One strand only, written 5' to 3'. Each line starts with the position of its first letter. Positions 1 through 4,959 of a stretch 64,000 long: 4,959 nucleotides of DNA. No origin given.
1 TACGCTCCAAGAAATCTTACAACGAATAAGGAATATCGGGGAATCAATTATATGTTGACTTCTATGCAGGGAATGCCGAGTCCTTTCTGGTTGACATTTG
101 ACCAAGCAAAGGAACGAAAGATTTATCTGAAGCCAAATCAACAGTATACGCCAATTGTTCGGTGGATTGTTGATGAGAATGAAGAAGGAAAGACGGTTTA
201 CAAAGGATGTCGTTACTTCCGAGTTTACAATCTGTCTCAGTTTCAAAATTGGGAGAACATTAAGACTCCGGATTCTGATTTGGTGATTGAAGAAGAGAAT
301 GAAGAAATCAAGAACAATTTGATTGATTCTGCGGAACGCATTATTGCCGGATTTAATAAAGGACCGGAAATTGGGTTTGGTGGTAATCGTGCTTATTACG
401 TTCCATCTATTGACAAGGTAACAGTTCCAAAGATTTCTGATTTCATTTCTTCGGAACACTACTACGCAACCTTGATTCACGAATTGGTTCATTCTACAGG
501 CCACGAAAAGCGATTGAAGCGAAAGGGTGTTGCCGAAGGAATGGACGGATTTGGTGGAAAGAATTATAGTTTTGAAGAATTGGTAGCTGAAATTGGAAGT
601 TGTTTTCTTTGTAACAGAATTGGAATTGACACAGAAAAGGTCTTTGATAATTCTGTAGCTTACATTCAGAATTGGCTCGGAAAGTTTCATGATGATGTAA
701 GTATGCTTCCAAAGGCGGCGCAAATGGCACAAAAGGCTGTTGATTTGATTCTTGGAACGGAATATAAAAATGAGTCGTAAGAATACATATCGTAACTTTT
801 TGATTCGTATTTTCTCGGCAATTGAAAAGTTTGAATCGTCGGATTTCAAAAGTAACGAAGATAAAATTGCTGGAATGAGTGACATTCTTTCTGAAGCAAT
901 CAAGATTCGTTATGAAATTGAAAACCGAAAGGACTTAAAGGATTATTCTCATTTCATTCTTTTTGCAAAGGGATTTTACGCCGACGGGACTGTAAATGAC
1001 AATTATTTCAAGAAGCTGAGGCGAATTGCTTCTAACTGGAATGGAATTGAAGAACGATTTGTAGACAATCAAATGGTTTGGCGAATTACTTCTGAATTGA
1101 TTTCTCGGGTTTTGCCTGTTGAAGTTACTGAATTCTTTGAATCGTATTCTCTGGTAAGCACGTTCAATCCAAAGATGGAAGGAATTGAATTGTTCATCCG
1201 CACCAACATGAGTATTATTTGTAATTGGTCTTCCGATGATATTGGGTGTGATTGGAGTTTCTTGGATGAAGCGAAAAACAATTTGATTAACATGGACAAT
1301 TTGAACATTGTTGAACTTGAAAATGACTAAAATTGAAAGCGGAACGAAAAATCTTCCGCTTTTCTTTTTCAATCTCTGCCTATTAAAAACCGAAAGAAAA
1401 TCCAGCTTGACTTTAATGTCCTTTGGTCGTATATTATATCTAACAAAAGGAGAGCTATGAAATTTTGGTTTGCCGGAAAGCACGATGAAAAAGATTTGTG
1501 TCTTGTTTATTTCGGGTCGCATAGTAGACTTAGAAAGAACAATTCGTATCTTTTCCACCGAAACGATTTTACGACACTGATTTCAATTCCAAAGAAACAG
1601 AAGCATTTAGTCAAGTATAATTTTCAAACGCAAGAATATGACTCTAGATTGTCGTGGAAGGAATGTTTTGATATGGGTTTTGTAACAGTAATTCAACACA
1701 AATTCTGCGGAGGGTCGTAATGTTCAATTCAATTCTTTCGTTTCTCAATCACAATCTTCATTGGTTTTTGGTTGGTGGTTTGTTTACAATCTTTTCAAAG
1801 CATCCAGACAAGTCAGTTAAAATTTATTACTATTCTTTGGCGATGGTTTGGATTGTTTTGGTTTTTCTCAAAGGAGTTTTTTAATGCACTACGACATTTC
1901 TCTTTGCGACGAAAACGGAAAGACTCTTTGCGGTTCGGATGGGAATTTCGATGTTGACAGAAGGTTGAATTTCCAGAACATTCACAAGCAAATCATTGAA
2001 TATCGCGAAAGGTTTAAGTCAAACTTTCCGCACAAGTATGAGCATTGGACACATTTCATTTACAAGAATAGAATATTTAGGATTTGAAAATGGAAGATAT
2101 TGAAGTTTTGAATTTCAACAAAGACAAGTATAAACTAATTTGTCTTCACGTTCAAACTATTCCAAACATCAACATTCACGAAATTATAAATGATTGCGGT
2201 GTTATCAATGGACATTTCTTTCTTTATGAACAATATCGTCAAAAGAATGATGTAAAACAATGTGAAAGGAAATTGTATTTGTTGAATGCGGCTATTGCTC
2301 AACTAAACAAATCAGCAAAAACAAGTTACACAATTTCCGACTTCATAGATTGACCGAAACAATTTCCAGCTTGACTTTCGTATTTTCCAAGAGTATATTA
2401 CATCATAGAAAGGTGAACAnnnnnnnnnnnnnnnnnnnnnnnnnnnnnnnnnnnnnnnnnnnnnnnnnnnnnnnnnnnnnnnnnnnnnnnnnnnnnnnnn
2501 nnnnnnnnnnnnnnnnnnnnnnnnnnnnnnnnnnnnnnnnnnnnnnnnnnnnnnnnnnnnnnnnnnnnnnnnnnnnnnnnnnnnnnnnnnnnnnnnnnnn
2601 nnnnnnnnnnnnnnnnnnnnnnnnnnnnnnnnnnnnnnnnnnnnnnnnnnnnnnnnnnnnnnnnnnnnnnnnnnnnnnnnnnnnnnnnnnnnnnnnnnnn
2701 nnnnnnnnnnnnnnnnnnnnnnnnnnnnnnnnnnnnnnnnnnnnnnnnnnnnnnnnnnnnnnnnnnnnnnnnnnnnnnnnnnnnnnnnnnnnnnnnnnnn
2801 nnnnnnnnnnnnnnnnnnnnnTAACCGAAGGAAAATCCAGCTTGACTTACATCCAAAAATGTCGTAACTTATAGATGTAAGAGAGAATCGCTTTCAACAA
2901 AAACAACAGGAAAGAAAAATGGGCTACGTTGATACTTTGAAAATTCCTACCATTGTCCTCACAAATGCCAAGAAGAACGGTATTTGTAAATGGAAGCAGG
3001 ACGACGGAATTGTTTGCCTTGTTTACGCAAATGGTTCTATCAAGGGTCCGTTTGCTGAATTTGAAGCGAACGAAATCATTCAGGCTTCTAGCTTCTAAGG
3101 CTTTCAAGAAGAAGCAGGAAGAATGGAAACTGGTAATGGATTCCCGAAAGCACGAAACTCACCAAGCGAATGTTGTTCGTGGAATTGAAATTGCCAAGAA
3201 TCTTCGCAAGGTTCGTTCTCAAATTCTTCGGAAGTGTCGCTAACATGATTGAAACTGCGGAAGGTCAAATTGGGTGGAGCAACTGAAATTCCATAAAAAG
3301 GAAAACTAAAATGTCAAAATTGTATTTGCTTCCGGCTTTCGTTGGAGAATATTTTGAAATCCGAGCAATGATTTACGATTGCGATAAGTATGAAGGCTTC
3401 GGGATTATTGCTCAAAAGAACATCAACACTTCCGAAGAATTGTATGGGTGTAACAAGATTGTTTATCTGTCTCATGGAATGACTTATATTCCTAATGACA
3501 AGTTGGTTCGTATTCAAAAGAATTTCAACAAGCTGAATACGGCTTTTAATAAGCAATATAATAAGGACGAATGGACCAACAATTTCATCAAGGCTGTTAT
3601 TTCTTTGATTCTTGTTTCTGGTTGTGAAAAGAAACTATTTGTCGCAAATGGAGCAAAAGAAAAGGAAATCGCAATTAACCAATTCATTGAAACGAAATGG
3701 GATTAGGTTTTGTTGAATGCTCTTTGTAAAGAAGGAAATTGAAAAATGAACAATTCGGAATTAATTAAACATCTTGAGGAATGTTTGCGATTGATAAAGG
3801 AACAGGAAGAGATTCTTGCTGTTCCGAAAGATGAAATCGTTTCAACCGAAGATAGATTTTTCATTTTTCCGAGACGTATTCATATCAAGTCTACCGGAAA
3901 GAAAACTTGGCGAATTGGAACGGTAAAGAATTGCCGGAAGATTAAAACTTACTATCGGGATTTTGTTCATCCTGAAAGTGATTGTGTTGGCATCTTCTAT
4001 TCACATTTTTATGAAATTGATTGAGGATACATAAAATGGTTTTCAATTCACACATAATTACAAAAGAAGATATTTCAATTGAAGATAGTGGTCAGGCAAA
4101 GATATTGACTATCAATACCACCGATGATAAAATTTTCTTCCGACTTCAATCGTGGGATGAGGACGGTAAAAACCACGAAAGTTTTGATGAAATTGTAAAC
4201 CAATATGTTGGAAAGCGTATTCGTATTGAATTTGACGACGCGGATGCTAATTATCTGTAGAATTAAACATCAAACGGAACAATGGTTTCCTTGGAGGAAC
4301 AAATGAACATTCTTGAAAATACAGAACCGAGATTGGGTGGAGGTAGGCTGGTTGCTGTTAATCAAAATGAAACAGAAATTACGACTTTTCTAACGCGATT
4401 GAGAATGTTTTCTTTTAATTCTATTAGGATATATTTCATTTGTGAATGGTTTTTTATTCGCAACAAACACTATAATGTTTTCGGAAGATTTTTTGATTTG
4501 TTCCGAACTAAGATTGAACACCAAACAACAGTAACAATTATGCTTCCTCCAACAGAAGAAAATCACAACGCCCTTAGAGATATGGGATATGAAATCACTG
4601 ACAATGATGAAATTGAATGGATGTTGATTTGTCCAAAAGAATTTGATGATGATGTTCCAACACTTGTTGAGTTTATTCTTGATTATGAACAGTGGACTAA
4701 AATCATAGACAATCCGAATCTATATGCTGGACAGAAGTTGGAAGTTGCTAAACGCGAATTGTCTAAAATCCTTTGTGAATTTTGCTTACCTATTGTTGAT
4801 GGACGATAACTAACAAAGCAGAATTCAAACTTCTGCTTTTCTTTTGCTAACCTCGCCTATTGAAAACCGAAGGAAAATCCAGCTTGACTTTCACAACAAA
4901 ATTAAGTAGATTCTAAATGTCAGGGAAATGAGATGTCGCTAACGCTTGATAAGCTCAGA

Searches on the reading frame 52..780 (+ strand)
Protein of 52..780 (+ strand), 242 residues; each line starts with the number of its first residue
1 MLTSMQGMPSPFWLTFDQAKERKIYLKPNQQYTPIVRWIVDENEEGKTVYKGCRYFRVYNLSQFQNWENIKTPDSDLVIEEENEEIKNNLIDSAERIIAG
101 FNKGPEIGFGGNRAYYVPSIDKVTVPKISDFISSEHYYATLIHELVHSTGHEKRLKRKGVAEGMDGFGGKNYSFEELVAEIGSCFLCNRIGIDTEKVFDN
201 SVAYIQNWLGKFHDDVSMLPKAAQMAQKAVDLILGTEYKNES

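Call 53: search_protein_families(library=pfam, proteins=[window:52-780:+], max_evalue=0.01)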
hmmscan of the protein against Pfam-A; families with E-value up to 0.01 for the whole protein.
window:52-780:+ (242 aa): 2 families
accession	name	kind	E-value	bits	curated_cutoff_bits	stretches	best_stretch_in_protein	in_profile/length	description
PF18818.7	MPTase-PolyVal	-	3e-33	115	27.5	1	94-224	3-125/126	Zincin-like metallopeptidase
PF08401.16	ArdcN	-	0.0001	23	22.6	1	4-59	57-120/123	N-terminal domain of anti-restriction factor ArdC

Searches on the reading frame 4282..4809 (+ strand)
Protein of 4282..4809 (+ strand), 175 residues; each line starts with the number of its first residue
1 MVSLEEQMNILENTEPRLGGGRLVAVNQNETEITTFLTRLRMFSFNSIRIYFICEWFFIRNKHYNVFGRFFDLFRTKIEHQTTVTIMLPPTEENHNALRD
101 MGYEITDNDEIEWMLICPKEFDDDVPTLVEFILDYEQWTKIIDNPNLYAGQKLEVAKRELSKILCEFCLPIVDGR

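Call 53: search_protein_families(library=pfam, proteins=[window:4282-4809:+], max_evalue=0.01)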
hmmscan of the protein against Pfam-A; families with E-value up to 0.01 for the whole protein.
window:4282-4809:+ (175 aa): 1 family
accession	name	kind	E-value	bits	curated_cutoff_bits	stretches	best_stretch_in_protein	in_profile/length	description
PF19820.4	DUF6303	-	0.0011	19.2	25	1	76-126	26-76/93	Family of unknown function (DUF6303)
